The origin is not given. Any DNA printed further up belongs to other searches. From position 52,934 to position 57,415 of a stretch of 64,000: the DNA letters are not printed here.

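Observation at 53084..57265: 1393-aa fusion of a eukaryotic-like Ser/Thr kinase, STAND-type NTPase, TPR array, GAF and a complete sigma-54 activator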

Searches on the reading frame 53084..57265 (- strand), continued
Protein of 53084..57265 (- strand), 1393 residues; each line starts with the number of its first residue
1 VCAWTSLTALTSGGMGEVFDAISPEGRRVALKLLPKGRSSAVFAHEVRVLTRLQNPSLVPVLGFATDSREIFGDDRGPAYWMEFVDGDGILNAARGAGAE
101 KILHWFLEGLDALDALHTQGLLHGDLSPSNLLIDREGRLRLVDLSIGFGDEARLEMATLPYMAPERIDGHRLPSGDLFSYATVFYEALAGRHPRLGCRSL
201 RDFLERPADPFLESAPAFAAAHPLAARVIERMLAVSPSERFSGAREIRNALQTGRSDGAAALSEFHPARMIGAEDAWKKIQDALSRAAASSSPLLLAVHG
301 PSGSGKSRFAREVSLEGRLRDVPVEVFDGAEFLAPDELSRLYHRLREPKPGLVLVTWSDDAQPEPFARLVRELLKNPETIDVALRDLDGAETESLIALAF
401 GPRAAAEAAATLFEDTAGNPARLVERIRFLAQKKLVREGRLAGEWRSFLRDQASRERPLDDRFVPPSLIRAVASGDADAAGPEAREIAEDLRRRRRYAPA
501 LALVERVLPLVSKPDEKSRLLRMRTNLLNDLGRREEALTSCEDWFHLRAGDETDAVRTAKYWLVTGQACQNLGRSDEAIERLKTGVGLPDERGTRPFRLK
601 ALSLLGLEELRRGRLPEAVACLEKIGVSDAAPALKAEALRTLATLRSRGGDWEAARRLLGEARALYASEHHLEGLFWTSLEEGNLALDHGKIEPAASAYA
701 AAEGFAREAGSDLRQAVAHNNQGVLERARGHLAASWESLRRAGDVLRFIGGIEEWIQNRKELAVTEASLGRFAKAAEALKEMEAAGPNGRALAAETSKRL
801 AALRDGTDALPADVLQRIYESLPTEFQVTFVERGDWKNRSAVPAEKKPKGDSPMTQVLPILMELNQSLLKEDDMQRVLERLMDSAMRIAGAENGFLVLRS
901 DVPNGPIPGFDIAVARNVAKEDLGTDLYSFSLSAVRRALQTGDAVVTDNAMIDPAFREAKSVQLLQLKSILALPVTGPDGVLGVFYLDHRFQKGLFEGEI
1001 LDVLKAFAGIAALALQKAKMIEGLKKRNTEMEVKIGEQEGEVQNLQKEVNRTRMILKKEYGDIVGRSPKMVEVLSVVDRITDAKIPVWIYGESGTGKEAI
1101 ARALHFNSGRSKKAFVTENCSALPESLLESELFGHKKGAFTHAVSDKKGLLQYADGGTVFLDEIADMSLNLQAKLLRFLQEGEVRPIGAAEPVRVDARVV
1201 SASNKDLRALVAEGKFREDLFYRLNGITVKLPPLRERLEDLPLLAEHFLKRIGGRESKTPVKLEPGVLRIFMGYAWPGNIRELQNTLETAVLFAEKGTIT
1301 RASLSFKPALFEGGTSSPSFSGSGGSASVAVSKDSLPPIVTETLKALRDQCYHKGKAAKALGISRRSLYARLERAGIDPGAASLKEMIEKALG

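Call 27: find_encoding_contigs(protein=P0004, flank=8000, max_places=2)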
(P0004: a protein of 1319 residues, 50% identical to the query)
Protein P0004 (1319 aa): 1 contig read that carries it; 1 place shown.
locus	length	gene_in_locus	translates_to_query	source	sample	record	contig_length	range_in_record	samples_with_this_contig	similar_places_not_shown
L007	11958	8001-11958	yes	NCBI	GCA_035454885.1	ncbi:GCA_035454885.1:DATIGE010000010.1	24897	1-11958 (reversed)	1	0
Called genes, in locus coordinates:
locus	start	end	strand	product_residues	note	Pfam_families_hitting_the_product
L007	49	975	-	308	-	-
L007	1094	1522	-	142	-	-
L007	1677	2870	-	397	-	PF13424:TPR_12 (faint)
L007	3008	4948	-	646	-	-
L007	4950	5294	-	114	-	PF13384:HTH_23 (faint), PF13518:HTH_28 (weak), PF13565:HTH_32 (faint)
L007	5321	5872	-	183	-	-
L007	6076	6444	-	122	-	-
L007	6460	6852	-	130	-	-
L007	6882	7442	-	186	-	-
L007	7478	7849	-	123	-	-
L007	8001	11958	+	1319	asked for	PF00069:Pkinase, PF07714:PK_Tyr_Ser-Thr, PF07719:TPR_2 (faint), PF01590:GAF, PF13185:GAF_2, PF00158:Sigma54_activat, PF14532:Sigma54_activ_2, PF25601:AAA_lid_14, +5 more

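Call 46: find_related_loci(query=A2, collection=genome_contigs, flank=6000)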
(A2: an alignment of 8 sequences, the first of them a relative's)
Query A2 (1393 aa) in genome_contigs; peptide patterns used: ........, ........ (x = any residue, [..] = any of these).
599 stretches matched a pattern (row limit reached: there are more); 597 encode a relative of the query (tblastn E <= 1e-3); the best 80 are kept; 80 distinct loci.
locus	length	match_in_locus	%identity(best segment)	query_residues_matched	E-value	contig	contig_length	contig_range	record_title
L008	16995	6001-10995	38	46-1368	2e-101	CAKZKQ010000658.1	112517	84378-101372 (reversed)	MAG TPA_asm: uncultured proteobacterium isolate ERR2094171_bin.68_CONCOCT_v1.1_MAG genome assembly, contig: ERZ650152.14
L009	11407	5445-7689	37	7-1379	1e-95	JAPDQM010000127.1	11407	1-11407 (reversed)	MAG: candidate division KSB1 bacterium isolate JZ4_201803_bins_154 JZ-4_201803_bins_154_scaffold_127, whole genome shotg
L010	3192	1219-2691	39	845-1377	2e-98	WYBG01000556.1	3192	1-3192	MAG: Deltaproteobacteria bacterium isolate PRO9 k127_669131, whole genome shotgun sequence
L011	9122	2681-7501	34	13-1390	7e-95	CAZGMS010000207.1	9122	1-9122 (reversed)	MAG TPA_asm: uncultured Nitrospirales bacterium isolate binchicken_co169_220 genome assembly, contig: k99_580944, whole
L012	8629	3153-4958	36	813-1377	1e-94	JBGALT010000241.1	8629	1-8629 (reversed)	MAG: Sandaracinaceae bacterium isolate MAG_AAO_H10.10 AAOH10-10_opera_contig_20269, whole genome shotgun sequence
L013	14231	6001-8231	38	10-1373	7e-94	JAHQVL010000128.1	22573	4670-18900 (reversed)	MAG: Rhodothermaceae bacterium isolate MAG.022 Bin022-P19412, whole genome shotgun sequence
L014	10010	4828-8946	34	96-1377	2e-93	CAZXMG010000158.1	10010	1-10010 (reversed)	MAG TPA_asm: uncultured Polyangiaceae bacterium isolate SRP287051_co1_88 genome assembly, contig: NODE_8671_length_10010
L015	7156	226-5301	37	10-1374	3e-93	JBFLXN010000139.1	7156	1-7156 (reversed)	MAG: Candidatus Edwardsbacteria bacterium isolate MAG059 MAG059_139, whole genome shotgun sequence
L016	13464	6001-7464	38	854-1380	5e-92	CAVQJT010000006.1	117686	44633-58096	MAG: Calditrichia bacterium isolate MFD09779.bin.2.87 genome assembly, contig: contig_41866, whole genome shotgun sequen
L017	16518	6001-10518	39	84-1378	5e-91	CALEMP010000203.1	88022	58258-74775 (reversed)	MAG TPA_asm: uncultured bacterium isolate ERR2206771_bin.37_CONCOCT_v1.1_MAG genome assembly, contig: ERZ888641.103, who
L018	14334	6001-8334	40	43-1373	4e-91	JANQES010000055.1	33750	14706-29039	MAG: Rhodothermales bacterium isolate PL23a_bin.4 k99_6019535, whole genome shotgun sequence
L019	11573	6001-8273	37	10-1372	1e-90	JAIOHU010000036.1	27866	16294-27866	MAG: bacterium isolate MAG_12 contig_38338, whole genome shotgun sequence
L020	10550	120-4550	36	4-1377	2e-89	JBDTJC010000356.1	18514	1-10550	MAG: Polyangiaceae bacterium isolate cluster2_bin.43 k127_129062, whole genome shotgun sequence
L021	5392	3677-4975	40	924-1377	3e-88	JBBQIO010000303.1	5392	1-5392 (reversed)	MAG: Polyangia bacterium isolate Co_metawrap_805 Cmw_805_k141_15955201_length_5392_cov_7.0000, whole genome shotgun sequ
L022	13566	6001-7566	36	842-1377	7e-88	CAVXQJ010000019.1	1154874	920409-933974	MAG: uncultured delta proteobacterium isolate MFD01872.bin.2.281 genome assembly, contig: contig_60161, whole genome sho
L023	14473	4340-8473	31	116-1377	7e-87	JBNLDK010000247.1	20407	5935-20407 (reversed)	MAG: Polyangiaceae bacterium isolate C1C2.bin.51.orig k141_2796246, whole genome shotgun sequence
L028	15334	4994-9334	36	26-1378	4e-85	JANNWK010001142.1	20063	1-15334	MAG: Myxococcales bacterium isolate VAR_34_metabat_380 VAR_34_k141_2916401, whole genome shotgun sequence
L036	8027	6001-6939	47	1063-1380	9e-78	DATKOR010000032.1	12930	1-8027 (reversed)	MAG TPA_asm: Steroidobacteraceae bacterium isolate SMAG_U14769 k141_5474707, whole genome shotgun sequence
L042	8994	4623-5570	45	1063-1383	2e-76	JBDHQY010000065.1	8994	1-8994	MAG: Steroidobacter sp. isolate AS-MICRO-3CA.334 NODE_38299_length_8994_cov_3.272287, whole genome shotgun sequence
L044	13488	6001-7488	33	842-1374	6e-76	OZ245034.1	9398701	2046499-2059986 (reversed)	MAG: Myxococcota bacterium isolate df3dd314-b992-411f-bde6-f70e75f61a8f genome assembly, chromosome: 1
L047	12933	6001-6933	48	1063-1378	7e-75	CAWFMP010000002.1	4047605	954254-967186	MAG: uncultured delta proteobacterium isolate MFD06435.bin.2.192 genome assembly, contig: contig_19846, whole genome sho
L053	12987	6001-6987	43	1063-1391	9e-74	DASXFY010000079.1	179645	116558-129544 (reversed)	MAG TPA_asm: Steroidobacteraceae bacterium isolate SMAG_U5150 k141_1781681, whole genome shotgun sequence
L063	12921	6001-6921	43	1062-1374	7e-73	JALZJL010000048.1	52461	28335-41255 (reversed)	MAG: Acidobacteriota bacterium isolate MOJ bin39 SC8837-39_k127_288312, whole genome shotgun sequence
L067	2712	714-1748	42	1003-1374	1e-74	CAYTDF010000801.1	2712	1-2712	MAG TPA_asm: uncultured bacterium isolate SRP308112_co1_364 genome assembly, contig: NODE_81461_length_2712_cov_2.789989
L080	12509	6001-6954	46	1056-1374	4e-71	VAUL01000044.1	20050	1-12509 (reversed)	MAG: Deltaproteobacteria bacterium isolate D1FN1.001 NODE_51_length_20050_cov_31.5502_ID_3660003, whole genome shotgun s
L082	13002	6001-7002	43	1063-1385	6e-71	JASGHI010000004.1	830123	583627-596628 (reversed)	MAG: Steroidobacteraceae bacterium isolate 5N164 JMF-2111-06-0005.ont.bin.164_3, whole genome shotgun sequence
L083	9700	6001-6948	45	1063-1378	7e-71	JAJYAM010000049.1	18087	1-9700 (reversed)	MAG: Proteobacteria bacterium isolate BP8.bin24 NODE_4271_length_18087_cov_27.888474, whole genome shotgun sequence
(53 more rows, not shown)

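Call 51: find_encoding_contigs(protein=P0007, flank=8000, max_places=1)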
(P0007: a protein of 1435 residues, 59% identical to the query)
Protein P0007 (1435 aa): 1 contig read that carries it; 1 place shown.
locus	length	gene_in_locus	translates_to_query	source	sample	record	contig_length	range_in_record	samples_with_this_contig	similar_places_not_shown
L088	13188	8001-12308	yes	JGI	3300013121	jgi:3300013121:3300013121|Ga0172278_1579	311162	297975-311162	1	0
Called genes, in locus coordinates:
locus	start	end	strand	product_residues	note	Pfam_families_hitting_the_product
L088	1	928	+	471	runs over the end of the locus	PF13229:Beta_helix (weak)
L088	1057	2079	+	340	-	-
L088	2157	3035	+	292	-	-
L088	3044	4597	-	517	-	PF13948:DUF4215 (weak)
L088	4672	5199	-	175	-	PF01527:HTH_Tnp_1, PF13384:HTH_23 (weak), PF13518:HTH_28, PF13551:HTH_29, PF13565:HTH_32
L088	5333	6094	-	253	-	PF03781:FGE-sulfatase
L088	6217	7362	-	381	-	PF13173:AAA_14 (weak), PF13635:DUF4143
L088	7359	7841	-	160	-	-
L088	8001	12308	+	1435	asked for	PF00069:Pkinase, PF07714:PK_Tyr_Ser-Thr, PF17874:TPR_MalT, PF13424:TPR_12, PF01590:GAF, PF13185:GAF_2, PF00158:Sigma54_activat, PF14532:Sigma54_activ_2, +4 more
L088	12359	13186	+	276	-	?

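Call 52: find_encoding_contigs(protein=P0008, flank=8000, max_places=1)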
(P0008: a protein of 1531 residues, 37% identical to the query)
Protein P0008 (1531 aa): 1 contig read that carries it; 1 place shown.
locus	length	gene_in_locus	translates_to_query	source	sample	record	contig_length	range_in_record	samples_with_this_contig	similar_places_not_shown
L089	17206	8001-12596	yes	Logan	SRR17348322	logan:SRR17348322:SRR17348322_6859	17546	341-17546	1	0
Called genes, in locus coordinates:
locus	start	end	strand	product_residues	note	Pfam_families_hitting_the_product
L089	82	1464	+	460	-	-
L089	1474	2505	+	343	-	-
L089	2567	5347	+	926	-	-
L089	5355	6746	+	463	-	-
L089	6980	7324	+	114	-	-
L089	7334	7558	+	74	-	-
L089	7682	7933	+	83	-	-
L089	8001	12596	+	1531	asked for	PF00069:Pkinase, PF07714:PK_Tyr_Ser-Thr, PF13424:TPR_12, PF01590:GAF, PF13185:GAF_2, PF00158:Sigma54_activat, PF14532:Sigma54_activ_2, PF25601:AAA_lid_14, +4 more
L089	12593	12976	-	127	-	-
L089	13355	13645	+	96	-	-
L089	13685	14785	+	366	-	-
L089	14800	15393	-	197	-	-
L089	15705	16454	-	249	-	-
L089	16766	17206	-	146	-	?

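Call 64: search_protein_families(library=padloc, proteins=[window:53084-57265:-], max_evalue=0.01)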
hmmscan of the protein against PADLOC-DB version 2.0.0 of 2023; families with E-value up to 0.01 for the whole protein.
window:53084-57265:- (1393 aa): 33 families (the best 25 are shown)
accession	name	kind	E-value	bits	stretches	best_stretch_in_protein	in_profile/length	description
PDLC01995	RtcR_PspF2--CARF_AAA_HTH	-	1.7e-105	351.9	1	1031-1377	135-480/481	-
PDLC01994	RtcR_PspF1--CARF_AAA_HTH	-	2.1e-55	186.7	1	1059-1372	158-465/468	-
PDLC01993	RtcR--CARF_AAA_HTH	-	2.9e-53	179.1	1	1043-1303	165-431/523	-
PDLC04042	PD-T4-6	-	1.5e-35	121.3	1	8-256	15-274/292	-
PDLC04053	PD-T4-6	-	2.7e-32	110.4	1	8-267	15-284/311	-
PDLC04138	mad6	-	2.4e-29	100.7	1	11-288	60-347/659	mads_6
PDLC04039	PD-T4-6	-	1.4e-27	94.8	1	9-258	21-279/458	-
PDLC04054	PD-T4-6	-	1.4e-26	91.8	1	8-276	16-295/347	-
PDLC04043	PD-T4-6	-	1.2e-25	88.6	1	9-262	22-285/452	-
PDLC04061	PD-T4-6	-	5e-25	87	1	9-257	23-286/510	-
PDLC04041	PD-T4-6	-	5.1e-25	86.6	1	4-261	30-300/443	-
PDLC03920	MkoA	-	8.3e-23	78.6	1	11-263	16-286/1112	-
PDLC04047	PD-T4-6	-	1.9e-21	74.5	1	6-253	14-271/327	-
PDLC04044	PD-T4-6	-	2.5e-14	51.2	1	9-257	39-295/372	-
PDLC04064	PD-T4-6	-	1.8e-13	48.2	1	110-253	129-279/369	-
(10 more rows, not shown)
